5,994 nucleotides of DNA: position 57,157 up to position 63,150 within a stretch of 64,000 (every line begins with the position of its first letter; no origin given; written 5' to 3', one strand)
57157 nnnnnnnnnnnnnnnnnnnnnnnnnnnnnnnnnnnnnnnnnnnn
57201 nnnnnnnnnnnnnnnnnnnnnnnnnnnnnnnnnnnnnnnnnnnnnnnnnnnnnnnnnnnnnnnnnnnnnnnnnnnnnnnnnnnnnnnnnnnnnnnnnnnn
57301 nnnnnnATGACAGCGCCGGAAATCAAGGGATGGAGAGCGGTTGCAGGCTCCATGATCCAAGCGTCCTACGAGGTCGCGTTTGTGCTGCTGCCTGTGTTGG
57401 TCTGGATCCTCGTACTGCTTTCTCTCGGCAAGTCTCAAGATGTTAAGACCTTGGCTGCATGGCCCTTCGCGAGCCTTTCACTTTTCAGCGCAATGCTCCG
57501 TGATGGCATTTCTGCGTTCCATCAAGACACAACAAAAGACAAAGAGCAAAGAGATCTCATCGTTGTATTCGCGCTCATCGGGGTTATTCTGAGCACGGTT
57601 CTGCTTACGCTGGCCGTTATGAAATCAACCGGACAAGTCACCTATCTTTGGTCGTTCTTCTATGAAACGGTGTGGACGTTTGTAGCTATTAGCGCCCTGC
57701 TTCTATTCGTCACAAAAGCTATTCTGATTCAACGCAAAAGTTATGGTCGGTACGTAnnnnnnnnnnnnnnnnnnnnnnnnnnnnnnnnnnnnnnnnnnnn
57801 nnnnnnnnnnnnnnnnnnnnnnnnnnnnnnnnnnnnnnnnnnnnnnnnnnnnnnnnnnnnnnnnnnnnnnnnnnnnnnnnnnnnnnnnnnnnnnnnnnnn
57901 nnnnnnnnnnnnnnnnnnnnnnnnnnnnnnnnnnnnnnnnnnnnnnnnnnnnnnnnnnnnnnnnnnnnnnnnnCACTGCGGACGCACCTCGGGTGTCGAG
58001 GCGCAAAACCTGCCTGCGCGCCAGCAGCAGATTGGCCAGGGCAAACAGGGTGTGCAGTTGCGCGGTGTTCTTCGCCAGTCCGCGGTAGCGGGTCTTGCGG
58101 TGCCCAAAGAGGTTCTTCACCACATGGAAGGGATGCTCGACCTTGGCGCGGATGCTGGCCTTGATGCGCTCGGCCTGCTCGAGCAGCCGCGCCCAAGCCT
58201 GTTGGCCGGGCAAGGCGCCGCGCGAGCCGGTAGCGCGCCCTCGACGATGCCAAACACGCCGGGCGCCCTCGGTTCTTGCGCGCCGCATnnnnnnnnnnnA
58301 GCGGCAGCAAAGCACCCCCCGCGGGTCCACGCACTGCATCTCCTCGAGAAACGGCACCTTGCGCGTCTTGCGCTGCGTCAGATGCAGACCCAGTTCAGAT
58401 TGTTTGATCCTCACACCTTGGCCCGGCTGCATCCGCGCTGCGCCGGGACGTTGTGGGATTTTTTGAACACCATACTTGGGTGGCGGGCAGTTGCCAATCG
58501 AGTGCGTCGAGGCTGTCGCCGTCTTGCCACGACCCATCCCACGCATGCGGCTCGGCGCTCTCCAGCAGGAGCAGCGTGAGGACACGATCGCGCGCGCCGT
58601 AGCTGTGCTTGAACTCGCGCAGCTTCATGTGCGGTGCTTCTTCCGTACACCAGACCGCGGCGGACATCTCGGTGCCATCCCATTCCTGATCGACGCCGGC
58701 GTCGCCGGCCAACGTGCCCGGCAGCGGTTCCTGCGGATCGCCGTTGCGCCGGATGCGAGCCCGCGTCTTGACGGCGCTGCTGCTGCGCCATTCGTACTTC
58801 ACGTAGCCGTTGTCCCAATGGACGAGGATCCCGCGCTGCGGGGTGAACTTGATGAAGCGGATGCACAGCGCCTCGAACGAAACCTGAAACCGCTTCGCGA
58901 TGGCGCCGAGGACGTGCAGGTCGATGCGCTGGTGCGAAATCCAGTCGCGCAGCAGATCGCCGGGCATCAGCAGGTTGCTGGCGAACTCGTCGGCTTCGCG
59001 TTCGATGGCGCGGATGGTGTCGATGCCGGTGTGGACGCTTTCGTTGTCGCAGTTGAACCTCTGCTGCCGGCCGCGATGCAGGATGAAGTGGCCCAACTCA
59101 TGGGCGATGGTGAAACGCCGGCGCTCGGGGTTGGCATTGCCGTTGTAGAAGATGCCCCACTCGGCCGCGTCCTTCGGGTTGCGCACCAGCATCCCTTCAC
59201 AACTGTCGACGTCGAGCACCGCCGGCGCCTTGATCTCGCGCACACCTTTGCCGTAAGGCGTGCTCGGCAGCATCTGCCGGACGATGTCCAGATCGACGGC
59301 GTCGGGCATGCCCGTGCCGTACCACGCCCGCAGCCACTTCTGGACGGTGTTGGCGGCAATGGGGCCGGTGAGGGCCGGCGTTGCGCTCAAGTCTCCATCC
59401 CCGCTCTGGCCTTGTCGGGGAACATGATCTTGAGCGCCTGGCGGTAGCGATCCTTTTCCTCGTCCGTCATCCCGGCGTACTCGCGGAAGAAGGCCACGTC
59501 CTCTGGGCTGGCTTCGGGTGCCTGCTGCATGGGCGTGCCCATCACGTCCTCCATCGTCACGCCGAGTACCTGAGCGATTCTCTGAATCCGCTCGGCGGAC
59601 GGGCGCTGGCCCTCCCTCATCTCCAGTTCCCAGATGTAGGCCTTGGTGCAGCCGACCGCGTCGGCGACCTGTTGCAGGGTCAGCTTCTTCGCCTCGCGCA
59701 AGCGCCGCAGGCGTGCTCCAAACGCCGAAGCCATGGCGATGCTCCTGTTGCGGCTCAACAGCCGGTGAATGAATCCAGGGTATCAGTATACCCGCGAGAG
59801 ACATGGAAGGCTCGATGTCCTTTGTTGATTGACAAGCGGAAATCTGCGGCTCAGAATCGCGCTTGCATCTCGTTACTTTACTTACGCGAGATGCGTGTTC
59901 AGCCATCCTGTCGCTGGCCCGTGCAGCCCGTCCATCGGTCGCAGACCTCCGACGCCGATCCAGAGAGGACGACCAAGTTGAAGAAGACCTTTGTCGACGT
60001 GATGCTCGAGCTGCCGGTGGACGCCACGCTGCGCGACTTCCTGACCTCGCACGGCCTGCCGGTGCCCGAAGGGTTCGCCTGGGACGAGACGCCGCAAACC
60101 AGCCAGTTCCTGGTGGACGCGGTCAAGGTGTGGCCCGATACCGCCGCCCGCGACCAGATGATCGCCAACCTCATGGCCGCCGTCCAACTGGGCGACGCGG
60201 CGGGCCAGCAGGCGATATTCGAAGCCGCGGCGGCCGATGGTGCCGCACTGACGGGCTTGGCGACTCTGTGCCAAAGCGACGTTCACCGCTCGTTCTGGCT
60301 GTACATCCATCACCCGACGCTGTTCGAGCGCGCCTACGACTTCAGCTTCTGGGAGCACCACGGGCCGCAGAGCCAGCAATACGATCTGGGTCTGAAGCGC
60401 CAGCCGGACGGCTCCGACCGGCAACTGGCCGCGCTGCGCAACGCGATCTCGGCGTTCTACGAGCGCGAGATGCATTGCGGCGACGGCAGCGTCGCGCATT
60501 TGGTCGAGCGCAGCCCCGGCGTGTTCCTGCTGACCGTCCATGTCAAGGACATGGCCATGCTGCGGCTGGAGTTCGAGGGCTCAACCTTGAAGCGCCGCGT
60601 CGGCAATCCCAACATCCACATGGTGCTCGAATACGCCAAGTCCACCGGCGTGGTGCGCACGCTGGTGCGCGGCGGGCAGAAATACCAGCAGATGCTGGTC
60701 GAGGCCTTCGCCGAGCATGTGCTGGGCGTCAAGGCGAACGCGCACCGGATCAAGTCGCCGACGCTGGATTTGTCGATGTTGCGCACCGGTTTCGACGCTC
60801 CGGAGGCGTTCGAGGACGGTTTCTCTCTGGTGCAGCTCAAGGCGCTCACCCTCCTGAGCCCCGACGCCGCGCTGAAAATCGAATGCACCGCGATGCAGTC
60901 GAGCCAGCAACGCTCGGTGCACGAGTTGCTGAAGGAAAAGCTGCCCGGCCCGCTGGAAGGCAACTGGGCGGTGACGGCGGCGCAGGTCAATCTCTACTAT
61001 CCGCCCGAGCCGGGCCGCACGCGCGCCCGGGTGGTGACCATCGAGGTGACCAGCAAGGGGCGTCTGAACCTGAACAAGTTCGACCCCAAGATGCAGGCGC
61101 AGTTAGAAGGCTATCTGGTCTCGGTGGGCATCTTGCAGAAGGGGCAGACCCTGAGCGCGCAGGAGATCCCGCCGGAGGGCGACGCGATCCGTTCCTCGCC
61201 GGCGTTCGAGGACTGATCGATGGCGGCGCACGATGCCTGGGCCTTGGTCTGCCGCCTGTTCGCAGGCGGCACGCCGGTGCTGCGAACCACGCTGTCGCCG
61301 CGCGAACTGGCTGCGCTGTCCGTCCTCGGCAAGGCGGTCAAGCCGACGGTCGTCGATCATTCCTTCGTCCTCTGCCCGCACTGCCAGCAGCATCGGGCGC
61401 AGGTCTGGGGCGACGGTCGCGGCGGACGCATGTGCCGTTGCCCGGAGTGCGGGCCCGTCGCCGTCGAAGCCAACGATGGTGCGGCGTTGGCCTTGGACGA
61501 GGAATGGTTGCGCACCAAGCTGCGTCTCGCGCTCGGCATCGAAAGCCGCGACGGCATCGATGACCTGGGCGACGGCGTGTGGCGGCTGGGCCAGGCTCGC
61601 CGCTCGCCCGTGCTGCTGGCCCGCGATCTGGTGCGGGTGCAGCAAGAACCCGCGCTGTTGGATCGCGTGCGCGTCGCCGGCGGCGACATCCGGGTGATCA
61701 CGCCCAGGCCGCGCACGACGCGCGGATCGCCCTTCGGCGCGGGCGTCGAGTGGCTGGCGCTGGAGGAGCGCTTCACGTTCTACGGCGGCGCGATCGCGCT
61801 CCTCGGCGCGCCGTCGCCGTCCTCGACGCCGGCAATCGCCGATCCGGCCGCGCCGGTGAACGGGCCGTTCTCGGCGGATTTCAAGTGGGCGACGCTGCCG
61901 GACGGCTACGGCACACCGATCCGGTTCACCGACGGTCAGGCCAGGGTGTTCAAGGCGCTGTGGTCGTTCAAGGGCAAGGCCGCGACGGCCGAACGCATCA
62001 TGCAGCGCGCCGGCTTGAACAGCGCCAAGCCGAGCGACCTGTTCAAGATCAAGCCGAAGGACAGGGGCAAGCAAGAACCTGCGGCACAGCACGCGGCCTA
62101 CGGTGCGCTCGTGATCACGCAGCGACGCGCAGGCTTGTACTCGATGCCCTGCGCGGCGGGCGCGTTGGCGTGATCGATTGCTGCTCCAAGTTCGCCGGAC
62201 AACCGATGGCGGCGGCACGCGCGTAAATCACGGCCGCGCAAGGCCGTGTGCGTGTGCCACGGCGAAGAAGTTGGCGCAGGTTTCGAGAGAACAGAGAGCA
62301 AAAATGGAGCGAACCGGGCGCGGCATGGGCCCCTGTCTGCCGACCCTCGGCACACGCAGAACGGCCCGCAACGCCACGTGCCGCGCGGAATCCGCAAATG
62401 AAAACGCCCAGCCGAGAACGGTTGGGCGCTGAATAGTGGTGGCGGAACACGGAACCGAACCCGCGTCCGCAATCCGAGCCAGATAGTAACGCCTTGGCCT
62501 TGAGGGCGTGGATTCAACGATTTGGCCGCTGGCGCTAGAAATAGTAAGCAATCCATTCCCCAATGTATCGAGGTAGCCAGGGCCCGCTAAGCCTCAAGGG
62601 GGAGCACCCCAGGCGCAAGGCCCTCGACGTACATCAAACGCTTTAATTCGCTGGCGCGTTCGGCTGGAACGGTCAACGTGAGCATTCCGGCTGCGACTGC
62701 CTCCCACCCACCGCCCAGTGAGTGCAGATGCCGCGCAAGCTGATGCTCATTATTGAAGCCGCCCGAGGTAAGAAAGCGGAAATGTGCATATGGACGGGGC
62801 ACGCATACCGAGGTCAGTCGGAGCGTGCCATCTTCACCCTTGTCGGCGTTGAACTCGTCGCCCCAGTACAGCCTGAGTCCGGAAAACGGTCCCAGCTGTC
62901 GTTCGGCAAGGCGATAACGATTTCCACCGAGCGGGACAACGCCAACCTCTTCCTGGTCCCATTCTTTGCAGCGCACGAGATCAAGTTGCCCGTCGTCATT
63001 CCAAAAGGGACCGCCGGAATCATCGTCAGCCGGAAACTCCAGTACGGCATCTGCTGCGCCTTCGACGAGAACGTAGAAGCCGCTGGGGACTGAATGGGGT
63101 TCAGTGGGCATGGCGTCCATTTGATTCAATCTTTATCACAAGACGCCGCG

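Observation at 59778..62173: Two-gene operon of unknown function under apparent XRE/ImmA control (candidate undescribed module)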

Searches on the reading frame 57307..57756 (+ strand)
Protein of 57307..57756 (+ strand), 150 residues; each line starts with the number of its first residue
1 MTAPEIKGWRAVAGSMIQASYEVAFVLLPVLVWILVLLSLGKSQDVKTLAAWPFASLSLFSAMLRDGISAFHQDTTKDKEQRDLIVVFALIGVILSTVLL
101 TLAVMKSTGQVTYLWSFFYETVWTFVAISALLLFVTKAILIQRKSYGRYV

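Call 99: search_protein_families(library=pfam, proteins=[window:57307-57756:+], max_evalue=0.01)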
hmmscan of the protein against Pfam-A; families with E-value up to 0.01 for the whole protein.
window:57307-57756:+ (150 aa): 1 family
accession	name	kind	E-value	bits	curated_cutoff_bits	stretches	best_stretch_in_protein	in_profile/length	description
PF09955.14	DUF2189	-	0.0074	16.9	26.2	1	49-105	59-119/126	Predicted integral membrane protein (DUF2189)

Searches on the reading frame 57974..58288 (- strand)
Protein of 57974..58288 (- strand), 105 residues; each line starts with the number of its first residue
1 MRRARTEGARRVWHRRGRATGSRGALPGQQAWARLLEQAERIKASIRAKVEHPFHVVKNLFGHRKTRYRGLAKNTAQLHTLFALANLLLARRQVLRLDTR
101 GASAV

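Call 99: search_protein_families(library=pfam, proteins=[window:57974-58288:-], max_evalue=0.01)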
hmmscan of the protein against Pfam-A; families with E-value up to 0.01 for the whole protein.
window:57974-58288:- (105 aa): 2 families
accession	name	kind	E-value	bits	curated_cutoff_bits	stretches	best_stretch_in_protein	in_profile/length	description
PF01609.27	DDE_Tnp_1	-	3.9e-10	40.3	23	1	28-87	126-200/200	Transposase DDE domain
PF13751.12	DDE_Tnp_1_6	-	5.4e-05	23.9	25.1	1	38-87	71-121/125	Transposase DDE domain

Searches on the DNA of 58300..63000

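Call 83: search_rna_families(source=window, start=58300, end=63000, threshold=evalue, max_evalue=1)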
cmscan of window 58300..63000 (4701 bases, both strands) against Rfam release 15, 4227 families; matches with E-value up to 1: 0.
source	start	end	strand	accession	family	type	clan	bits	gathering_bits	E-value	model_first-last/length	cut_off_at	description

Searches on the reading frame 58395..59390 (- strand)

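Call 3: search_protein_families(library=pfam, proteins=[window:58395-59390:-], max_evalue=1)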
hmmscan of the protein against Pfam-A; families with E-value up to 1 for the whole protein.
window:58395-59390:- (331 aa): 1 family
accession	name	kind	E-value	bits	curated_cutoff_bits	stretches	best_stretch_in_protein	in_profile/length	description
PF06114.19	Peptidase_M78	-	2.3e-23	82.7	22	1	77-178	28-121/123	IrrE N-terminal-like domain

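Call 4: search_protein_families(library=ncbifam, proteins=[window:58395-59390:-], max_evalue=1)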
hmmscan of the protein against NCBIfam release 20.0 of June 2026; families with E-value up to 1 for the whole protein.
window:58395-59390:- (331 aa): 1 family
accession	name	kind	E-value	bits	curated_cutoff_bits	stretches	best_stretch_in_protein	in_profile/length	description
NF052239.1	antitox_spr1629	equivalog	6.5e-11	41.9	335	1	89-179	206-290/377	spr1629 family repressor/antitoxin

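Call 5: search_protein_families(library=padloc, proteins=[window:58395-59390:-], max_evalue=1)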
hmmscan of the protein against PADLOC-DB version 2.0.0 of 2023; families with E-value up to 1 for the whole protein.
window:58395-59390:- (331 aa): 18 families
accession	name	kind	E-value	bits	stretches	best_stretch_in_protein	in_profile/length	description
PDLC04141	capP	-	5.3e-54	181.3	1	59-277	38-242/242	capP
PDLC03949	RmrA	-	8.6e-16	55.7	1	80-181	178-264/363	-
PDLC03944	RmrA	-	3.7e-14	50.6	1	87-180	195-281/384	-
PDLC03953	RmrA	-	1.3e-13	49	1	82-178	199-279/373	-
PDLC03947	RmrA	-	1.6e-13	48.2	1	83-179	200-287/383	-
PDLC03954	RmrA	-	3.3e-13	47.3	1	90-179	207-287/380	-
PDLC03946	RmrA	-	1.5e-12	45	1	80-183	179-268/357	-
PDLC03951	RmrA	-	2.1e-12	44.8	1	85-179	199-282/400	-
PDLC03952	RmrA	-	4.7e-12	43.4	1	89-178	218-298/395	-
PDLC03945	RmrA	-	8.8e-11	39.6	1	89-179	206-290/394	-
PDLC03948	RmrA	-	3.7e-10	37.2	1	89-179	205-286/397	-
PDLC03955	RmrA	-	9.1e-10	36.3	1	89-178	212-286/371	-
PDLC03943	RmrA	-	1.1e-09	35.9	1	87-178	188-268/370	-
PDLC03950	RmrA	-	1e-08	32.6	1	81-176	186-272/369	-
PDLC03956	RmrA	-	1e-07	29.4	1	87-179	202-283/399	-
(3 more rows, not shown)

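Call 6: search_protein_families(library=phrogs, proteins=[window:58395-59390:-], max_evalue=1)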
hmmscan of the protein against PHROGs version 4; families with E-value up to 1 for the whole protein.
window:58395-59390:- (331 aa): 6 families
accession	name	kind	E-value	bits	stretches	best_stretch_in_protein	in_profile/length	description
phrog_1914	-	unknown function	3.6e-24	86.7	1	61-186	65-181/222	-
phrog_2439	-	transcription regulation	1.4e-20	74.5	1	80-178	185-276/367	transcriptional regulator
phrog_87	-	other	6.3e-17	63.1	1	80-198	74-180/227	metallo-protease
phrog_19315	-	unknown function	1.3e-14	55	1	63-188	67-187/348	-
phrog_1516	-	unknown function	6.5e-13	49.8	1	62-216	61-198/227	-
phrog_20936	-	unknown function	0.5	11.8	1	74-103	25-54/91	-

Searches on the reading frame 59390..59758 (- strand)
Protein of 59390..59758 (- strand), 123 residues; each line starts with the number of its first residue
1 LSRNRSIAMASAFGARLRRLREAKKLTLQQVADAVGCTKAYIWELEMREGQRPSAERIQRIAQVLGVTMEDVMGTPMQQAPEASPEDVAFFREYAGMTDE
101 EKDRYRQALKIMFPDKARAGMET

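Call 3: search_protein_families(library=pfam, proteins=[window:59390-59758:-], max_evalue=1)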
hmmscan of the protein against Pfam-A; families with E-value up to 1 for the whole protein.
window:59390-59758:- (123 aa): 11 families
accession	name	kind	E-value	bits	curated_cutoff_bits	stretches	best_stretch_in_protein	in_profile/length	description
PF13560.12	HTH_31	-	9.7e-16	58.3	27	1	12-70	1-59/64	Helix-turn-helix domain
PF01381.28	HTH_3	-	2.4e-11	43.9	23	1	17-71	1-54/55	Helix-turn-helix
PF13443.12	HTH_26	-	1.1e-07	32.5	22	1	16-75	1-60/63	Cro/C1-type HTH DNA-binding domain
PF12844.13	HTH_19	-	2.7e-06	27.6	30.2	1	14-71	1-57/64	Helix-turn-helix domain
PF13413.12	HTH_25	-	7.7e-05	22.9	24.6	1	16-48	1-33/62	Helix-turn-helix domain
PF13384.12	HTH_23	-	0.0082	16.4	24.6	1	20-43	14-35/50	Homeodomain-like domain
PF00360.26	PHY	-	0.063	13.1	27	1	28-97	26-96/183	Phytochrome region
PF04545.22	Sigma70_r4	-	0.073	13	24.1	0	20-42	15-37/50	Sigma-70, region 4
PF13556.12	HTH_30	-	0.11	12.7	27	0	56-72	31-47/59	PucR C-terminal helix-turn-helix domain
PF22741.1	PTP-NADK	-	0.14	12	27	1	22-68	59-105/163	DSP-PTPase phosphatase fused to NAD+ Kinase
PF20056.4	DUF6455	-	0.17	12.4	23.7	0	8-36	16-44/85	Family of unknown function (DUF6455)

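Call 4: search_protein_families(library=ncbifam, proteins=[window:59390-59758:-], max_evalue=1)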
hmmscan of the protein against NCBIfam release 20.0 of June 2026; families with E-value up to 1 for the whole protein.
window:59390-59758:- (123 aa): 20 families
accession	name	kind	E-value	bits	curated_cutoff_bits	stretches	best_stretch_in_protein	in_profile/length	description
NF041951.1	phage_RstR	subfamily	6e-12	45.8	80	1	13-113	3-100/108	RstR family transcriptional repressor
NF006015.0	PRK08154.1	subfamily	5.3e-09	35.6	204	1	8-116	26-129/314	anaerobic benzoate catabolism transcriptional regulator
TIGR03070.1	couple_hipB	subfamily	7.2e-05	22.7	71.65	1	12-68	2-57/58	type II toxin-antitoxin system Y4mF family antitoxin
NF047948.1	male_kill_WMK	equivalog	0.00011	21.8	300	1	8-102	158-250/300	WO male-killing family protein Wmk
NF005988.0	PRK08099.1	equivalog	0.00014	21.1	201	1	17-72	7-62/411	multifunctional transcriptional regulator/nicotinamide-nucleotide adenylyltransferase/ribosylnicotinamide kinase NadR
NF047542.1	telomere_Tap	equivalog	0.00021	20.1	600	1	17-89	22-96/695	telomere-associated protein Tap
NF041677.1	trans_regClgR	equivalog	0.00048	20.2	170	1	12-78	8-73/113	transcriptional regulator ClgR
NF058600.1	TransRegSco1979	equivalog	0.00076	18.6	350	1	13-80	9-75/280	Sco1979 family transcriptional regulator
NF007257.0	PRK09706.1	subfamily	0.00096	19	101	1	12-82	5-74/135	transcriptional repressor DicA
NF052239.1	antitox_spr1629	equivalog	0.0019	17.4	335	1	13-93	3-83/377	spr1629 family repressor/antitoxin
TIGR00270.2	TIGR00270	equivalog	0.0027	17.5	110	1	10-71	73-133/159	multiprotein bridging factor aMBF1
NF046032.1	TransRegSlrRBacil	equivalog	0.0034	17.5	250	1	17-75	6-64/149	HTH-type transcriptional regulator SlrR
NF050110.1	TransRegBldD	equivalog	0.0041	16.9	250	1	9-89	5-86/162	transcriptional regulator BldD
NF038139.1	Reg_Aceta_RamB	equivalog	0.005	15.5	700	1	14-68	4-57/465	acetate metabolism transcriptional regulator RamB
NF002773.0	PRK02866.1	subfamily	0.0077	16.3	150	1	18-95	11-91/147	cyanase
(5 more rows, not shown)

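Call 5: search_protein_families(library=padloc, proteins=[window:59390-59758:-], max_evalue=1)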
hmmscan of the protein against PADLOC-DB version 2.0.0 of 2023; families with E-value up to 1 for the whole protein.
window:59390-59758:- (123 aa): 17 families
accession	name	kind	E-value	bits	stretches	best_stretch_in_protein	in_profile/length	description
PDLC04142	capH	-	6.7e-24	82.9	1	9-112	3-98/103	capH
PDLC03954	RmrA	-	2e-10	38.2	1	13-111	11-104/380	-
PDLC02926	HTH_VI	-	9.4e-09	33.4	1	13-71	2-59/92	-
PDLC03951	RmrA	-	1.8e-08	31.8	1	14-110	10-100/400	-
PDLC03949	RmrA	-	4.9e-08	30.2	1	15-104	5-89/363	-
PDLC03943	RmrA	-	1.1e-07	29.2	1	14-95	4-80/370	-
PDLC03947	RmrA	-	1.5e-07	28.6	1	9-104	8-98/383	-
PDLC03665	Control_protein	-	9.3e-07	27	1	12-73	8-69/77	control protein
PDLC03944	RmrA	-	3.3e-06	24.4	1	14-111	8-98/384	-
PDLC03948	RmrA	-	1.5e-05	22.1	1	14-110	10-102/397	-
PDLC03953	RmrA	-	1.9e-05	22.1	1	9-108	2-95/373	-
PDLC03946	RmrA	-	2.8e-05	21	1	15-103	5-88/357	-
PDLC03955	RmrA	-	0.0001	19.7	1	7-104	14-107/371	-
PDLC03952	RmrA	-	0.00017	18.6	1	14-99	24-105/395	-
PDLC03945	RmrA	-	0.00018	18.8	1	13-93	3-83/394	-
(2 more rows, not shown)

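Call 6: search_protein_families(library=phrogs, proteins=[window:59390-59758:-], max_evalue=1)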
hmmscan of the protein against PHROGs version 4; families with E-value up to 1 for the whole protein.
window:59390-59758:- (123 aa): 38 families (the best 25 are shown)
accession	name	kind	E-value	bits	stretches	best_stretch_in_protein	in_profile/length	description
phrog_4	-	transcription regulation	1e-11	45.5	1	8-79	130-198/400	transcriptional repressor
phrog_8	-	transcription regulation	1.9e-11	45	1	9-69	73-132/346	transcriptional regulator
phrog_5823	-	transcription regulation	3.9e-10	40.4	1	9-81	3-75/404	transcriptional regulator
phrog_3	-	transcription regulation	8e-10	40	1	9-78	85-153/430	transcriptional repressor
phrog_2439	-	transcription regulation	9.4e-09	35.6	1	13-106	8-95/367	transcriptional regulator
phrog_2328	-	transcription regulation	1.5e-08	35.4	1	8-75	11-77/128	transcriptional repressor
phrog_7241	-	transcription regulation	1e-07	33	1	16-71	65-119/122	transcriptional regulator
phrog_2967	-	transcription regulation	2.4e-06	28.3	1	11-79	9-76/225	transcriptional regulator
phrog_7950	-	transcription regulation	1.3e-05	26.2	1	16-51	11-46/68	transcriptional repressor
phrog_1373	-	transcription regulation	1.9e-05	25.7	1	15-74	66-124/166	transcriptional regulator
phrog_9908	-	DNA, RNA and nucleotide metabolism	7.3e-05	23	1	8-70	9-70/282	DNA binding protein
phrog_32768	-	unknown function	0.00018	21.4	1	12-73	9-70/446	-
phrog_35195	-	unknown function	0.00058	20.5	1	13-72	3-62/159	-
phrog_2104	-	unknown function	0.00092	20.4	1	16-56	43-82/103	-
phrog_2339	-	DNA, RNA and nucleotide metabolism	0.0016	19.4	1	8-70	21-83/98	HTH DNA binding protein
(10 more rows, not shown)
